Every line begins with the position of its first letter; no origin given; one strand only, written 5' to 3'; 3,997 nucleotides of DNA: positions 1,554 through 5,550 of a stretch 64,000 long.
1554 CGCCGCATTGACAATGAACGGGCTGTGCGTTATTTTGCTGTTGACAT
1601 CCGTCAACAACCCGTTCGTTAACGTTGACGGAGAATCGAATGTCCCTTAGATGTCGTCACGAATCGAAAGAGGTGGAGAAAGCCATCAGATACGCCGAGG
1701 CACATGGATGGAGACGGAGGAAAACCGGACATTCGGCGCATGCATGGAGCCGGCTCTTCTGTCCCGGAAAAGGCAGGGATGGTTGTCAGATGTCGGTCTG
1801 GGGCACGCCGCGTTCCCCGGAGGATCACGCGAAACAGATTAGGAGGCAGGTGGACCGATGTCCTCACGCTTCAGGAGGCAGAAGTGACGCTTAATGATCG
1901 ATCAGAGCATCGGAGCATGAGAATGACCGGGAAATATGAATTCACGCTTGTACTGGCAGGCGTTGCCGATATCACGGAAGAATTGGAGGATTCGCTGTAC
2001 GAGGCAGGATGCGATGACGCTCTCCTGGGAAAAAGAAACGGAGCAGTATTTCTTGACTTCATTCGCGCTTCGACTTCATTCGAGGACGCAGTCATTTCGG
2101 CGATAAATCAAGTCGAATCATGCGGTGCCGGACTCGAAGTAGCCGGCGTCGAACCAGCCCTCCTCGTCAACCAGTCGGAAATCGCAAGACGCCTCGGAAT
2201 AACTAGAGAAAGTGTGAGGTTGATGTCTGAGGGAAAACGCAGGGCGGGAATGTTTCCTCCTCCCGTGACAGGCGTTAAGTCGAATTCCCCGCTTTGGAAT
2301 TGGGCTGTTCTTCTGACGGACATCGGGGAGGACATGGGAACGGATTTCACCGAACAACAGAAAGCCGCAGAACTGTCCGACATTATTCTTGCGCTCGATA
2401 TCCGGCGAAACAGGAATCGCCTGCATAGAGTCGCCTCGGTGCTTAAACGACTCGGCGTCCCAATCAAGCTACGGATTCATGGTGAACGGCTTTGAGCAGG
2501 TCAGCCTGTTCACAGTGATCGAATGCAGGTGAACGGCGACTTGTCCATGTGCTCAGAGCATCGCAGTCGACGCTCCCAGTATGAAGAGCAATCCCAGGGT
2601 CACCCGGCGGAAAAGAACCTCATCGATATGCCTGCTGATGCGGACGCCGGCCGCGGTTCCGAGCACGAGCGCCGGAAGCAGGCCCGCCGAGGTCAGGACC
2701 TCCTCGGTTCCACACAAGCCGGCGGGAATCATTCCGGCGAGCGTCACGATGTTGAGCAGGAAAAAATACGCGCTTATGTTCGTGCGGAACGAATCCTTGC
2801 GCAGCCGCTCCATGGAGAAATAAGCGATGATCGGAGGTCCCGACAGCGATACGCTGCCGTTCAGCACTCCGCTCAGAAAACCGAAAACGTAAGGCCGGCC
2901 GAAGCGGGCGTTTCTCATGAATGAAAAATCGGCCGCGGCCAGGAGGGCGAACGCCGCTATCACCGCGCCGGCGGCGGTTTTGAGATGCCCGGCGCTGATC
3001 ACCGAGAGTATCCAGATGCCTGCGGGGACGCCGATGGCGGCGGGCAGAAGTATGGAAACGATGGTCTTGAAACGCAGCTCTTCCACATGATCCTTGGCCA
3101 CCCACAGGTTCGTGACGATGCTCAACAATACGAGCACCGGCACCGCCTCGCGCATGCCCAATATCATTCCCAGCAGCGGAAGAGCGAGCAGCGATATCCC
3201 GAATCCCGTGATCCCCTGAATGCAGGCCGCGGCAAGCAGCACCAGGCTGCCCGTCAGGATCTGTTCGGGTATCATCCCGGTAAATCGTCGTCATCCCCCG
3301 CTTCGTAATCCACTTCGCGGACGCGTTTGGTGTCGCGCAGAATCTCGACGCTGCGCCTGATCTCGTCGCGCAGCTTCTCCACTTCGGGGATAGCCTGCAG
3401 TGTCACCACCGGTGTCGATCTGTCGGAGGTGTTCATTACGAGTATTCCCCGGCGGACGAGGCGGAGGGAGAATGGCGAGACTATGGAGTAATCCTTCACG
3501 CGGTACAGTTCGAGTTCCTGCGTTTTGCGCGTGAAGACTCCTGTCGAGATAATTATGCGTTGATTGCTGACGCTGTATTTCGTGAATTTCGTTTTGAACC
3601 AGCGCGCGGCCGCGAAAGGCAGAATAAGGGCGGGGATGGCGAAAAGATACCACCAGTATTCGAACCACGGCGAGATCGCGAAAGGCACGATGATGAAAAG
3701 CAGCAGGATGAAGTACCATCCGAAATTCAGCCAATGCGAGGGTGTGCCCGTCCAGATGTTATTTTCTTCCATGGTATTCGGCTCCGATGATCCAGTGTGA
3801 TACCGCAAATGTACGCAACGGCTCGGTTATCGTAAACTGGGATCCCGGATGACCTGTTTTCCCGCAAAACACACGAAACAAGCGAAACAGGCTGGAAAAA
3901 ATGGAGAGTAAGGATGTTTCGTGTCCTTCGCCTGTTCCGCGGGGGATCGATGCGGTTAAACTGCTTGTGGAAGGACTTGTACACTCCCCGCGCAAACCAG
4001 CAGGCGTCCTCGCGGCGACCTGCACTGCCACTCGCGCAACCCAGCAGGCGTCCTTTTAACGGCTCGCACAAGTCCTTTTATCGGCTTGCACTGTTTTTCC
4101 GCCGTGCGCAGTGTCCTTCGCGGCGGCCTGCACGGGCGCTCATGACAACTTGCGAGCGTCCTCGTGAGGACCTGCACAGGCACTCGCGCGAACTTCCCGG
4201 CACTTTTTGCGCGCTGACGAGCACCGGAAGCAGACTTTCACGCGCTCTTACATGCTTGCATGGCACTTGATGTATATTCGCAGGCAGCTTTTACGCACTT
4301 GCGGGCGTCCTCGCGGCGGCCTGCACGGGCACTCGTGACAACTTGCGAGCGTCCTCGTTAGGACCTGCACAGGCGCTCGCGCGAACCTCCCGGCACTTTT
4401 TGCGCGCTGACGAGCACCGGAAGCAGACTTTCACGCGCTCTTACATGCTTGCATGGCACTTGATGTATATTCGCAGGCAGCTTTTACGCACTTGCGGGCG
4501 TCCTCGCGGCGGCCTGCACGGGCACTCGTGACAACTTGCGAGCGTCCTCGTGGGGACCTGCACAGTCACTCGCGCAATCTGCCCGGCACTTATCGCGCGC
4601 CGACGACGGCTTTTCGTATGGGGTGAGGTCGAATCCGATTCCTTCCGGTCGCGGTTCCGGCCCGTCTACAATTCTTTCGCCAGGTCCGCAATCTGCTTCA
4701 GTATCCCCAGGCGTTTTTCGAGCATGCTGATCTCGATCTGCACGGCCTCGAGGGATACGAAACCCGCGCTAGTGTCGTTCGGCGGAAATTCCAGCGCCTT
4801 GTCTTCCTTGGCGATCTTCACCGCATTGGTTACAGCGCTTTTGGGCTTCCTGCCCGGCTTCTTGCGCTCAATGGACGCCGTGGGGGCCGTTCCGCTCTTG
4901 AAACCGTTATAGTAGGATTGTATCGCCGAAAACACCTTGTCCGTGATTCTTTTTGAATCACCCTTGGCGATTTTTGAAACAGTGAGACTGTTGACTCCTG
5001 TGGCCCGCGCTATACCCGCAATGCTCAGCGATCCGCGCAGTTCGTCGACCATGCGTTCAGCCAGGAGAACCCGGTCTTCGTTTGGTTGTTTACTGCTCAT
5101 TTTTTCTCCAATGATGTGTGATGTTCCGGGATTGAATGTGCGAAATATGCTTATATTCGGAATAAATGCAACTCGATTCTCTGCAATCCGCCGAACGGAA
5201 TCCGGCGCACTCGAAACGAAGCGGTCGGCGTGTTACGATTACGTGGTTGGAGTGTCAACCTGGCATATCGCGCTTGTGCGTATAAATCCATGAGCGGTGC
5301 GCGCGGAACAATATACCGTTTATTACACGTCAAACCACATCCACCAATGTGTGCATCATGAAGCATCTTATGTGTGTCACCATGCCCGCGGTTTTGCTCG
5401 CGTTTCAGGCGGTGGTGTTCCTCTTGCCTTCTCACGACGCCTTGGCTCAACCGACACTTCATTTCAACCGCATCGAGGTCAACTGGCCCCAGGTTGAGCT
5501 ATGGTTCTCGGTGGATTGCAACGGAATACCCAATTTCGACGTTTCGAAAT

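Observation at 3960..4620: Hierarchical 193-bp tandem repeat array in an 850-bp non-coding gap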

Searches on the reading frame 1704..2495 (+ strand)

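Call 9: search_protein_families(library=pfam, proteins=[window:1704-2495:+], max_evalue=0.01)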
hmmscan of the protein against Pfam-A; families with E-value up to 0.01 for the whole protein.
window:1704-2495:+ (263 aa): 1 family
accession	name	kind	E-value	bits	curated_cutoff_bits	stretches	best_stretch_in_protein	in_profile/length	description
PF04545.22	Sigma70_r4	-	0.0076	16.2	24.1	0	156-172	22-38/50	Sigma-70, region 4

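Call 29: search_protein_families(library=ncbifam, proteins=[window:1704-2495:+], max_evalue=0.1)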
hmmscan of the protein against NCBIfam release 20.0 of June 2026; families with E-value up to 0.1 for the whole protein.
window:1704-2495:+ (263 aa): 0 families

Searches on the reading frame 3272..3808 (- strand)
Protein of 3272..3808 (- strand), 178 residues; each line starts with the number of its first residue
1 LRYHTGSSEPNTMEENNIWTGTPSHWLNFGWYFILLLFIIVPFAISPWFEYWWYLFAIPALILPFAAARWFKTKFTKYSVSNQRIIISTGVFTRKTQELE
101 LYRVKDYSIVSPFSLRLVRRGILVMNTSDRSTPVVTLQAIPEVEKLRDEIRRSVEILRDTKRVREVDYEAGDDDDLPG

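Call 9: search_protein_families(library=pfam, proteins=[window:3272-3808:-], max_evalue=0.01)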
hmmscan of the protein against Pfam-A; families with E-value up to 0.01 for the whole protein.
window:3272-3808:- (178 aa): 1 family
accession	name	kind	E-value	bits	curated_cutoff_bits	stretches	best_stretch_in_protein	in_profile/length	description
PF03703.20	bPH_2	-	7.3e-12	45.8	22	1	74-150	2-78/78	Bacterial PH domain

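Call 18: find_encoding_contigs(protein=window:3272-3772:-, flank=10000, max_places=10)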
Protein window:3272-3772:- (166 aa): 4 contigs read that carry it; 4 places shown.
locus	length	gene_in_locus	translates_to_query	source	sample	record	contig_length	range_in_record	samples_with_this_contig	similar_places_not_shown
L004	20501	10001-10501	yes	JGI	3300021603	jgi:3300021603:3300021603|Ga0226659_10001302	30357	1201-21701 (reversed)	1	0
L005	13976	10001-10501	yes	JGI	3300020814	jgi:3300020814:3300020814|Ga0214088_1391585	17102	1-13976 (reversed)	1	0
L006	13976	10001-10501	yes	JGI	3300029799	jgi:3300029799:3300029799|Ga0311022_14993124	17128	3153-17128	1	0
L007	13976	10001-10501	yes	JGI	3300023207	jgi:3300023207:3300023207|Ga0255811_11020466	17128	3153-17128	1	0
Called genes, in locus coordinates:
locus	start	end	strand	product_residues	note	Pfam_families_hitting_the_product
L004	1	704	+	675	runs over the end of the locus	-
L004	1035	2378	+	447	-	PF01590:GAF, PF13185:GAF_2, PF13492:GAF_3 (weak), PF07228:SpoIIE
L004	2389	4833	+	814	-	PF00069:Pkinase, PF07714:PK_Tyr_Ser-Thr, PF14559:TPR_19 (faint), PF00515:TPR_1 (faint), PF13181:TPR_8 (faint), PF13431:TPR_17 (faint), PF13414:TPR_11 (weak)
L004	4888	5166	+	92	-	-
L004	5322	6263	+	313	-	-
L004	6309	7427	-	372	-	-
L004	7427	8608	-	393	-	-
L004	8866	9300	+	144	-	-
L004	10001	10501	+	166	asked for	PF03703:bPH_2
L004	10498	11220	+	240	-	PF01925:TauE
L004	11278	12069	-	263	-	-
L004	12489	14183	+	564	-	-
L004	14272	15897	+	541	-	PF13620:CarboxypepD_reg (weak), PF13905:Thioredoxin_8 (weak)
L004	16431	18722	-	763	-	PF17517:IgGFc_binding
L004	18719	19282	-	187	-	PF18962:Por_Secre_tail (weak)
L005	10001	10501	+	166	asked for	PF03703:bPH_2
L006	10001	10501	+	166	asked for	PF03703:bPH_2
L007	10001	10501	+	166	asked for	PF03703:bPH_2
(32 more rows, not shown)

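Call 29: search_protein_families(library=ncbifam, proteins=[window:3272-3772:-], max_evalue=0.1)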
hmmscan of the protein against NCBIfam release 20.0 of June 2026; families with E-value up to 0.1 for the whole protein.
window:3272-3772:- (166 aa): 1 family
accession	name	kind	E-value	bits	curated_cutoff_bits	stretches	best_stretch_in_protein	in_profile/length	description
NF040894.1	puhB_PGC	equivalog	0.045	13.6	110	0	40-92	73-125/176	photosynthetic complex putative assembly protein PuhB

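Call 40: find_related_loci(query=window:3272-3772:-, collection=genome_contigs, flank=6000)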
Query window:3272-3772:- (166 aa) in genome_contigs; peptide patterns used: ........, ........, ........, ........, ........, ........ (x = any residue, [..] = any of these).
95 stretches matched a pattern, but none encodes a relative of the query by tblastn (E <= 1e-3).
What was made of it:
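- Tried and rejected: genome_contigs scan with the bPH protein: 95 pattern hits, none confirmed (call 40).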

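Call 44: find_homologous_proteins(query=window:3272-3772:-, max_evalue=1e-10)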
Query window:3272-3772:- (166 aa): 104 proteins with E <= 1e-10 among 140 candidates.
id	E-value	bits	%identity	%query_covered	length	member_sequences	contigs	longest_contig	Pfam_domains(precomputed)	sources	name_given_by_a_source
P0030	1.0e-106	372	100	100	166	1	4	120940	PF03703.21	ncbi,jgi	-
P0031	6.0e-63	230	68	98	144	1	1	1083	PF03703.21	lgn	-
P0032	1.4e-62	228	66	98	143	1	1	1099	PF03703.21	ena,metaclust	metaclust:\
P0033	1.2e-58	216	64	98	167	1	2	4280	PF03703.21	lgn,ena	-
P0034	2.4e-57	211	62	98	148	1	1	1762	PF03703.21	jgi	jgi:uncharacterized membrane protein YdbT with pleckstrin-like domain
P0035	2.8e-53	198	64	96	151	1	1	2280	PF03703.21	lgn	-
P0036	1.5e-52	196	61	95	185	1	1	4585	PF03703.21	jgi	jgi:uncharacterized membrane protein YdbT with pleckstrin-like domain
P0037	3.3e-52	195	61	97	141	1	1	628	PF03703.21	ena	-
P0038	2.9e-48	182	54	97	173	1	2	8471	PF03703.21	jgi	jgi:uncharacterized membrane protein YdbT with pleckstrin-like domain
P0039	7.0e-33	132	42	92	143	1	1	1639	PF03703.21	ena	-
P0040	1.6e-32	131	47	94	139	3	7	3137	PF03703.21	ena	-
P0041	4.3e-32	129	46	97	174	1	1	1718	PF03703.21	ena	-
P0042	1.2e-31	128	44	97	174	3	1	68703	PF03703.21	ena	-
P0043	2.5e-31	127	42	94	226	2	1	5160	PF03703.21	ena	-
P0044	7.0e-31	125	43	98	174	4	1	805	PF03703.21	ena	-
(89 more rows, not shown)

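Call 45: find_encoding_contigs(protein=P0038, flank=8000, max_places=3)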
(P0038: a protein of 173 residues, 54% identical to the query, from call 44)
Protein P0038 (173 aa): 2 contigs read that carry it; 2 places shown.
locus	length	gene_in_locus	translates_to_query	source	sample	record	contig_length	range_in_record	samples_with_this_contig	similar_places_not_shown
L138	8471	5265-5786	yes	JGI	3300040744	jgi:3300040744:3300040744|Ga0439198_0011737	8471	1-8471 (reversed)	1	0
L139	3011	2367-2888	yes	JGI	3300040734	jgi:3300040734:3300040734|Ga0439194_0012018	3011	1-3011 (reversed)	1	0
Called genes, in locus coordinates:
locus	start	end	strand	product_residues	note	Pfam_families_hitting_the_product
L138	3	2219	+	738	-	?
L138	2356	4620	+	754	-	PF00390:malic, PF03949:Malic_M, PF01515:PTA_PTB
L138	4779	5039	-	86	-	PF14110:DUF4282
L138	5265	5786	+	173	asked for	PF03703:bPH_2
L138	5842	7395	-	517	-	-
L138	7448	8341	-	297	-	PF02470:MlaD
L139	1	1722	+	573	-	?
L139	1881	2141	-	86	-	PF14110:DUF4282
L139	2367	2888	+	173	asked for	PF03703:bPH_2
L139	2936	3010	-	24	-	?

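Call 46: find_encoding_contigs(protein=P0036, flank=5000, max_places=3)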
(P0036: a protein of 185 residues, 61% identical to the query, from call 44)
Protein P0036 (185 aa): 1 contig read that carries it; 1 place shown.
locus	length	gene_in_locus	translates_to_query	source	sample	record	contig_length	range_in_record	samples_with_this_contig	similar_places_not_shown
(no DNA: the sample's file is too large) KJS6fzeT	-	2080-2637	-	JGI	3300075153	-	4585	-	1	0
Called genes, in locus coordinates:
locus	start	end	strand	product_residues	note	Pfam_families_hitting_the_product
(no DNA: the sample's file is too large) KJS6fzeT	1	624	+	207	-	?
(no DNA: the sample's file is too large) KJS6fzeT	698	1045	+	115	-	-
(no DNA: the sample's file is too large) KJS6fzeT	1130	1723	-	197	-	PF04893:Yip1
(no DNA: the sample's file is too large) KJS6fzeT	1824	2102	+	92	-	-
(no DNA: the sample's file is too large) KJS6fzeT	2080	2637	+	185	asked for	PF03703:bPH_2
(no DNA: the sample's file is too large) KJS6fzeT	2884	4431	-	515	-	PF00171:Aldedh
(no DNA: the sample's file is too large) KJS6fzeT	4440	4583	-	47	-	?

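Call 47: find_encoding_contigs(protein=P0033, flank=5000, max_places=3)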
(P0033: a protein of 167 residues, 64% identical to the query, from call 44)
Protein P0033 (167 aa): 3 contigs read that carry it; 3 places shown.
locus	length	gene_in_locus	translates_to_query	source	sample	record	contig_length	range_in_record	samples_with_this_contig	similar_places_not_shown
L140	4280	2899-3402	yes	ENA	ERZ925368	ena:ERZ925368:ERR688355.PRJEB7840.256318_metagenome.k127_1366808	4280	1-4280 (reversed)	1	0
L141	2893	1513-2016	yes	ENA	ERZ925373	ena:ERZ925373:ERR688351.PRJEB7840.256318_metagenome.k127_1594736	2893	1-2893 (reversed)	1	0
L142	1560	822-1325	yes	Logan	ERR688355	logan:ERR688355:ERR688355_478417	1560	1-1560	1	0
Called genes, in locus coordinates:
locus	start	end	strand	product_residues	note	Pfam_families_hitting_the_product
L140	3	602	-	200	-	?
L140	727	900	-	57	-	-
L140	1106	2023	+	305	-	PF00882:Zn_dep_PLPC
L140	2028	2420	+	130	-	-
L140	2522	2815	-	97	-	-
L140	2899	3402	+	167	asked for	PF03703:bPH_2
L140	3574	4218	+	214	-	PF01925:TauE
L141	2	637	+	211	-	?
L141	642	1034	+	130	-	-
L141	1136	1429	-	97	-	-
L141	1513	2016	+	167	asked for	PF03703:bPH_2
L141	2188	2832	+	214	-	PF01925:TauE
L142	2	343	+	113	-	?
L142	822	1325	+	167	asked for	PF03703:bPH_2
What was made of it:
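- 3272..3772 (-): Downstream neighbour on the minus strand: a bPH_2 membrane protein of 166 aa (start as called on the metagenome contigs). It overlaps the start of the TauE gene (2553-3275) by 4 bases. The array lies 150-830 nt upstream of its start codon. Call 47 (the bPH-TauE pair is conserved in L140).
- bPH homologues of 54-64% identity have upstream gaps of only 84-226 nt, with no HTH gene and no array (calls 45-47). The HTH gene and the array are jointly absent from relatives of the bPH locus (calls 45-47).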

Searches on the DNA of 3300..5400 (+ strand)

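Call 7: search_rna_families(source=window, start=3300, end=5400, threshold=evalue, max_evalue=10, show_alignments=2)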
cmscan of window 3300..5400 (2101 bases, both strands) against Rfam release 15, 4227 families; matches with E-value up to 10: 1.
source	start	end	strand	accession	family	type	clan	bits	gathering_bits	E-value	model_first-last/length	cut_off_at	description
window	4760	4863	-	RF00195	RsmY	Gene; sRNA;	CL00106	11.8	57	7.9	1-121/121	no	RsmY RNA family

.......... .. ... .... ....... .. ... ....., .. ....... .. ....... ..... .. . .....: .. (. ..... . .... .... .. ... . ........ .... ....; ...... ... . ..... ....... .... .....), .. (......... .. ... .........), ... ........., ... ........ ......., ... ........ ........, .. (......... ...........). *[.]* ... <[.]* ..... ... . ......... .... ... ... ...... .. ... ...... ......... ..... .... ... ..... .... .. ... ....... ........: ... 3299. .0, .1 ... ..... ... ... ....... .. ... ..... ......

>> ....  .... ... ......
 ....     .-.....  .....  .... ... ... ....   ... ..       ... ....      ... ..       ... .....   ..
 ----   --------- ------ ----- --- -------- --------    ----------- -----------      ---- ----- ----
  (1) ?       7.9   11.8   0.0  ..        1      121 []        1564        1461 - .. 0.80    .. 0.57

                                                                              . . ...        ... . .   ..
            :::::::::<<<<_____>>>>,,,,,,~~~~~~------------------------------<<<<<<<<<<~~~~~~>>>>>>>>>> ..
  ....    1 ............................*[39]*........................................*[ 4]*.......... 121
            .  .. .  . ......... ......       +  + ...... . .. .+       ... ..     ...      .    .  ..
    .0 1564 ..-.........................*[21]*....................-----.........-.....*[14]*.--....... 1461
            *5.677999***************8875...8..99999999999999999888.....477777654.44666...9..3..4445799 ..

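Call 55: search_dna_similar(query=window:3960-4620:+, collection=plasmids, mode=distant, max_evalue=0.001, max_rows=10)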
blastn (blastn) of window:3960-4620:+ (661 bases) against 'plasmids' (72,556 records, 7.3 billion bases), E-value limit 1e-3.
No match.

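Call 56: search_dna_similar(query=window:3960-4620:+, collection=phages, mode=distant, max_evalue=0.001, max_rows=10)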
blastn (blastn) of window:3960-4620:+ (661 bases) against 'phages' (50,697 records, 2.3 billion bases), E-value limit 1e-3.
No match.
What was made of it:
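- On Plasmid/phage iteron origin: There is no blastn match to 72,556 plasmids or 50,697 phage records (calls 55, 56).
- No similarity to plasmids or phages (calls 55, 56).
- Tried and rejected: blastn of the array against plasmids and phages: no match (calls 55, 56).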
